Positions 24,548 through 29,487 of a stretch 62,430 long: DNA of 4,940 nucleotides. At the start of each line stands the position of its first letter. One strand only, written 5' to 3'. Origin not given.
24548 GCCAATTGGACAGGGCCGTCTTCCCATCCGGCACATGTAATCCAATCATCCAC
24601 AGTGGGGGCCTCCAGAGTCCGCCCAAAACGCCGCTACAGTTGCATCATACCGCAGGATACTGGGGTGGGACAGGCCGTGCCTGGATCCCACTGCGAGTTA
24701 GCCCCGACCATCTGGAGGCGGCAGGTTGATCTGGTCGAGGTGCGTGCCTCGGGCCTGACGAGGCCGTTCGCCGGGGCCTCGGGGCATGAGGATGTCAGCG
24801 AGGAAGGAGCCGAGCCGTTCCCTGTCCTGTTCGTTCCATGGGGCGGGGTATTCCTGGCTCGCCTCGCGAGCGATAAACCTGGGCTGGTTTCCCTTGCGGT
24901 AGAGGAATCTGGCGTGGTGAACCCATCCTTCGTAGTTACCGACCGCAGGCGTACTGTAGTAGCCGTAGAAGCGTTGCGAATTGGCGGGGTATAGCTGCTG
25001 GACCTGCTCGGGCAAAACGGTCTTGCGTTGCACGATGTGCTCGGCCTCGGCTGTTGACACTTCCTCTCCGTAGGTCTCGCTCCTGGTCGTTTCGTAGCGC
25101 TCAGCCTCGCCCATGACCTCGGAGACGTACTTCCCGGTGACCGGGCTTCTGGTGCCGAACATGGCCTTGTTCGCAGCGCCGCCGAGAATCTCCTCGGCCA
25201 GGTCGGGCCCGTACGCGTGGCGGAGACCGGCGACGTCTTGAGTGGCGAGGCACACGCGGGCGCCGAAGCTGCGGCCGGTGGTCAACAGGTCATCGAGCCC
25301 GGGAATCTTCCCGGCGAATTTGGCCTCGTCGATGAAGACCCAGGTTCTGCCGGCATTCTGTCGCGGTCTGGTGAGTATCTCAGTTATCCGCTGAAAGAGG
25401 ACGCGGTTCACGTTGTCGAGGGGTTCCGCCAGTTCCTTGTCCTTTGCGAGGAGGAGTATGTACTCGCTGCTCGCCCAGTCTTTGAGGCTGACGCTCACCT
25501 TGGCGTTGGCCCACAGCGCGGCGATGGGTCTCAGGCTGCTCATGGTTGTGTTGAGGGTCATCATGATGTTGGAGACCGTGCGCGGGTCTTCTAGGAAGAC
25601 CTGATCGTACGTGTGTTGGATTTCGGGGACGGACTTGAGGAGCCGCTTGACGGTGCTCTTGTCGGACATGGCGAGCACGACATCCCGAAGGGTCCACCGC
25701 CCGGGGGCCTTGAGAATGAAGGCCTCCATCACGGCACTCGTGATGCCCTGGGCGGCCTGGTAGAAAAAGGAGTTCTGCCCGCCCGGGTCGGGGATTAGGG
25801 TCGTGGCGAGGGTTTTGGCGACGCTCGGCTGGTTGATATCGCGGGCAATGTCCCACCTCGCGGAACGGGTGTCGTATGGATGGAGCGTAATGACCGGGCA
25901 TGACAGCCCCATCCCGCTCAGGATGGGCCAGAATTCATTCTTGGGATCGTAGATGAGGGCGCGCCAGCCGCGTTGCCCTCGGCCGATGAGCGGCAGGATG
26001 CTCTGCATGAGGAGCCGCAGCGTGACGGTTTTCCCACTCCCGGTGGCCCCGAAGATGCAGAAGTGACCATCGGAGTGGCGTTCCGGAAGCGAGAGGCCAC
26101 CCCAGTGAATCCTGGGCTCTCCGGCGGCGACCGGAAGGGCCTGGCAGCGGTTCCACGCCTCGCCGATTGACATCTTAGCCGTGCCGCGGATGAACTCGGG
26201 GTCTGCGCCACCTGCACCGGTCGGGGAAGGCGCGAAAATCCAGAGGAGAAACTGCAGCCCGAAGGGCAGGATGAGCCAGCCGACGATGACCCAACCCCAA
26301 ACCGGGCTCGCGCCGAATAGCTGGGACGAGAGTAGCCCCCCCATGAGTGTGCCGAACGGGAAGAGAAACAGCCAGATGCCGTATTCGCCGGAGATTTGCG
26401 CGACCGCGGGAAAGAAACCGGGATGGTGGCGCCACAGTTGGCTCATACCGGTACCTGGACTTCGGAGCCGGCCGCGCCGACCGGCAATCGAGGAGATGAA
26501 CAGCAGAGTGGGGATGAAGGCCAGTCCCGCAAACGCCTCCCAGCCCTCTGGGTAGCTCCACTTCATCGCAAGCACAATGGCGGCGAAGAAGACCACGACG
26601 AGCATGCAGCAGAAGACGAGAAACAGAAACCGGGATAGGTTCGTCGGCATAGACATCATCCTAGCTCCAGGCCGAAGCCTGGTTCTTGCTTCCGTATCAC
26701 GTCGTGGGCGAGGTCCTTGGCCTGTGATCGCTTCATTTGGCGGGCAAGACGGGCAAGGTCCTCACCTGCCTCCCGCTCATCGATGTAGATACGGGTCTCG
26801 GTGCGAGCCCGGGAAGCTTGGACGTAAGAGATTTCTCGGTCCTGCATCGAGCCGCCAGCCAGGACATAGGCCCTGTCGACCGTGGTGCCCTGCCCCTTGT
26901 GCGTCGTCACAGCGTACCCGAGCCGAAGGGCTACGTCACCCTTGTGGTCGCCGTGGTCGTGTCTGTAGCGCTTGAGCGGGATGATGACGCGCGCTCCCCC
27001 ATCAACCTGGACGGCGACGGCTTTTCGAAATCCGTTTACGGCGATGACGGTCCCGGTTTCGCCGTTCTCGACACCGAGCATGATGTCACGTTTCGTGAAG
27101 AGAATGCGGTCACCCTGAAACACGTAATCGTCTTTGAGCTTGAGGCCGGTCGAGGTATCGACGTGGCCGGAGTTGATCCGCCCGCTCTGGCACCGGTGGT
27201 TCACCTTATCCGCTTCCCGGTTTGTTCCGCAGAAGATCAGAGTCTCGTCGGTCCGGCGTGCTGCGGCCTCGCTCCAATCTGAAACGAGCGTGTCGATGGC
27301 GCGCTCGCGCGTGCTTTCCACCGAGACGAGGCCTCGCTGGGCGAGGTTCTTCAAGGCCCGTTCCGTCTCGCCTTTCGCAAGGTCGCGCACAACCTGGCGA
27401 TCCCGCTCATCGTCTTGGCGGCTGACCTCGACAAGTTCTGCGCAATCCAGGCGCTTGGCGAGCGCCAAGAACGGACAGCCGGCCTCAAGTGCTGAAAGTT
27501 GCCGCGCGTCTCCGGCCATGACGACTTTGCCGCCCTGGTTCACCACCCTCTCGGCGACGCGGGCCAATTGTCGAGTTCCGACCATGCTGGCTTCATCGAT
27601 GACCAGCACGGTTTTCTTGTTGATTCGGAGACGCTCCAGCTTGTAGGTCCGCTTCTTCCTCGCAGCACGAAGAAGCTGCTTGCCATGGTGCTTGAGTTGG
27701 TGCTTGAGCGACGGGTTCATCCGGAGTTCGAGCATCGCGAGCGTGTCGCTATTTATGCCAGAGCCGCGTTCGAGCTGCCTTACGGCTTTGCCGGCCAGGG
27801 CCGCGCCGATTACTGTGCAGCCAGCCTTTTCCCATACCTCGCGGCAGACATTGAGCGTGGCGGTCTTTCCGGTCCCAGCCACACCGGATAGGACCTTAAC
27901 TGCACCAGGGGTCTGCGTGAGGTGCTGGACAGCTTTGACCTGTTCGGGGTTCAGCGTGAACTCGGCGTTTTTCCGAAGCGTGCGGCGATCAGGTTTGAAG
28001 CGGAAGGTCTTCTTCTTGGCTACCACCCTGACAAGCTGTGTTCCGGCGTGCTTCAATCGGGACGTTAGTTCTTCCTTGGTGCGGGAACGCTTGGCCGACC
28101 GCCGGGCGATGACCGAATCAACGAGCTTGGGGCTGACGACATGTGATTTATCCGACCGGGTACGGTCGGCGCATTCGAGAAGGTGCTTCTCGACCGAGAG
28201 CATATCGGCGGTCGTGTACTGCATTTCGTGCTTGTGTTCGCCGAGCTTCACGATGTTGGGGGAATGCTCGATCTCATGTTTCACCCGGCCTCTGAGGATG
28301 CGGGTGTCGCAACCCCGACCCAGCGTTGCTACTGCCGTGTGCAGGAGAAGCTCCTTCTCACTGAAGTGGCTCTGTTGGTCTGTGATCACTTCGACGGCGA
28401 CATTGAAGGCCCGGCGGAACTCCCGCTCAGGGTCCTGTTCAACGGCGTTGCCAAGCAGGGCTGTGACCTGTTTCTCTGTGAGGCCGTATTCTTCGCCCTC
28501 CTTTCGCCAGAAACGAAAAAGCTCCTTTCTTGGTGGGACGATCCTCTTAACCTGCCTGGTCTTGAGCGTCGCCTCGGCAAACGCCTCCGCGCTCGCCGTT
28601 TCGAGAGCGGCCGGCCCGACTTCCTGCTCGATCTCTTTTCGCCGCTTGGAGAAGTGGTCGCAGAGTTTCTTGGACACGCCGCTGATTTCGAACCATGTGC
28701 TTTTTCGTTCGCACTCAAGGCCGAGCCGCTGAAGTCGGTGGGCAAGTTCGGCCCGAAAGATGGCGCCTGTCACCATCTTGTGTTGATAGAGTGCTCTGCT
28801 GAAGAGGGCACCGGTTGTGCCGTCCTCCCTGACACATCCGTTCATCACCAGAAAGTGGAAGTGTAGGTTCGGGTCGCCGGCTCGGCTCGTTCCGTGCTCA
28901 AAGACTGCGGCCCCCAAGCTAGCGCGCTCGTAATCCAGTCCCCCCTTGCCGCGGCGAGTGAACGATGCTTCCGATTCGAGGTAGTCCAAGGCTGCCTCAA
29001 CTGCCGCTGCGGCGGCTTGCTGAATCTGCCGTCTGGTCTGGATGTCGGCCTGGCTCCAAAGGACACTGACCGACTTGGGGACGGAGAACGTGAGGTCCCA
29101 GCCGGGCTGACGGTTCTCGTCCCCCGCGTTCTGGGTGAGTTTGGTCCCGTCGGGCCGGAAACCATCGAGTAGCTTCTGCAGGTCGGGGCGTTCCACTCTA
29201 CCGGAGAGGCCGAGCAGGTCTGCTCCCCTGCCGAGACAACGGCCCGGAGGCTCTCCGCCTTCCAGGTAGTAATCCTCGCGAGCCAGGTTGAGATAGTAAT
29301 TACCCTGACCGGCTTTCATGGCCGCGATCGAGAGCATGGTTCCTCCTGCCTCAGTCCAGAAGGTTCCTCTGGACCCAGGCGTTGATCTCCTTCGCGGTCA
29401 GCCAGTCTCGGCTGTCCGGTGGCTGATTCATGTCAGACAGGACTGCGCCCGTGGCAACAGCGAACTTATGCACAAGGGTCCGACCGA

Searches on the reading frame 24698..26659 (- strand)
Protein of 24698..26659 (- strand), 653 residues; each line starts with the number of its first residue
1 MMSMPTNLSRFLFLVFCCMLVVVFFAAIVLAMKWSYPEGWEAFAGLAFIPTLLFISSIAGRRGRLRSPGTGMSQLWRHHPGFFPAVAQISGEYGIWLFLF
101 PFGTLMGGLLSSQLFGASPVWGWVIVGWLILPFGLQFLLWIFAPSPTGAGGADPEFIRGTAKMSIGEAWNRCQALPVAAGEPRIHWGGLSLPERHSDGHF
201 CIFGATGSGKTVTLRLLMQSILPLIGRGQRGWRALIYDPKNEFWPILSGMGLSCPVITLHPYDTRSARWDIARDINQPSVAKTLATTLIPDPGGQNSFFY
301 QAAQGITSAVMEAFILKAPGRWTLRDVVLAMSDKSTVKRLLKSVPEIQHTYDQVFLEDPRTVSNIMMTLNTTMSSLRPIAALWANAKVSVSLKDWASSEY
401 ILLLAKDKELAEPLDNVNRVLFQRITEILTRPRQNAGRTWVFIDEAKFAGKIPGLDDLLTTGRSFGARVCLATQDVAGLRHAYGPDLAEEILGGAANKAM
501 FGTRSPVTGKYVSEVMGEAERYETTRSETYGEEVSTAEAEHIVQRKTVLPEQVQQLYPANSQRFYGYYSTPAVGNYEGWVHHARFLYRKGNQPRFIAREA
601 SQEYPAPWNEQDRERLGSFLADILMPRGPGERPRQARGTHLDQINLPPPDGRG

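Call 32: search_protein_families(library=pfam, proteins=[window:24698-26659:-], max_evalue=0.001)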
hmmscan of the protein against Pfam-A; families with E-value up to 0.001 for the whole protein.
window:24698-26659:- (653 aa): 6 families
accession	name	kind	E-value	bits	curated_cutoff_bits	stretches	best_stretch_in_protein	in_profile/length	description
PF10412.15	TrwB_AAD_bind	-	2.7e-51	175.1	20.5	1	184-562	2-367/387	Type IV secretion-system coupling protein DNA-binding domain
PF02534.20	T4SS-DNA_transf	-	5.8e-21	75.3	20.1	1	194-556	38-423/468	Type IV secretory system Conjugative DNA transfer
PF12696.13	TraG-D_C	-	8.9e-20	71.3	22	1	441-556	4-124/126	TraM recognition site of TraD and TraG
PF01935.23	DUF87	-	1.9e-07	31.8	23.2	1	199-247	25-68/220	Helicase HerA, central domain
PF01580.24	FtsK_SpoIIIE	-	1.5e-05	25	24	1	194-223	36-65/221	FtsK/SpoIIIE family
PF13401.12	AAA_22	-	0.00059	20.6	27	0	195-221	3-29/130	AAA domain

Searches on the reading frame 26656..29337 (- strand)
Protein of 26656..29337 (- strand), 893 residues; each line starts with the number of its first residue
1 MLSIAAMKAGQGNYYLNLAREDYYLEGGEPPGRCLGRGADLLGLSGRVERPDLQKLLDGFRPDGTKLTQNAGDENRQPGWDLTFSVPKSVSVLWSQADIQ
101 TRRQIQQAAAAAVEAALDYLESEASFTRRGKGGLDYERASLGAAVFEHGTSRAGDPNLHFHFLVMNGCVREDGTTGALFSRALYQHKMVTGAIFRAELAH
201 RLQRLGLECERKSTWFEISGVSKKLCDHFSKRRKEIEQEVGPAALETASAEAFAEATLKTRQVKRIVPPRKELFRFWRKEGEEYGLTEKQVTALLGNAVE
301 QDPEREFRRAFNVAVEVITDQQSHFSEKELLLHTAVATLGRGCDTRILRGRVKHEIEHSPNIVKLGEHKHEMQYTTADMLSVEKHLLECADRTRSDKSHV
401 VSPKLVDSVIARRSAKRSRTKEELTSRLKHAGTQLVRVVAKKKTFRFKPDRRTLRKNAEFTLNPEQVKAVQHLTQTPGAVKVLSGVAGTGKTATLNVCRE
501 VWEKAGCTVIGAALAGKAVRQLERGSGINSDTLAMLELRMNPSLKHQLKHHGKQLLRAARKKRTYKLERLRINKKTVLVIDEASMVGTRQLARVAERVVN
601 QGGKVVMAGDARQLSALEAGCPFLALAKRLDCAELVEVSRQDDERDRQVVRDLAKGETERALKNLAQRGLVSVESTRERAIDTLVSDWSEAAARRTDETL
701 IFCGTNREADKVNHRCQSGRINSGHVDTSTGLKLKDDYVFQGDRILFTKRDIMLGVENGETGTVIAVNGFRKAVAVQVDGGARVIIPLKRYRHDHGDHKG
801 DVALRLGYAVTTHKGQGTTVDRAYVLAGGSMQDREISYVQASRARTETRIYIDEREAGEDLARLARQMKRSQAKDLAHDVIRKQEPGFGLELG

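Call 32: search_protein_families(library=pfam, proteins=[window:26656-29337:-], max_evalue=0.001)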
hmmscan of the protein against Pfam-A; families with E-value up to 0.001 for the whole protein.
window:26656-29337:- (893 aa): 5 families
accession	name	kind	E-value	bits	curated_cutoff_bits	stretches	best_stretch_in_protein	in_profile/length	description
PF08751.17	TrwC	-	2.4e-77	260.8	25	1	11-283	3-285/286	TrwC relaxase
PF13604.12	AAA_30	-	2.3e-50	171.4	27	1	461-673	1-188/191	AAA domain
PF13245.12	AAA_19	-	1.1e-14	55.2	25.1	1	475-614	8-129/134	AAA domain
PF05970.20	PIF1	-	0.0001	22.4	25.9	1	462-615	2-153/223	PIF1-like helicase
PF13086.12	AAA_11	-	0.00077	19.7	27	0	568-616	209-252/257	AAA domain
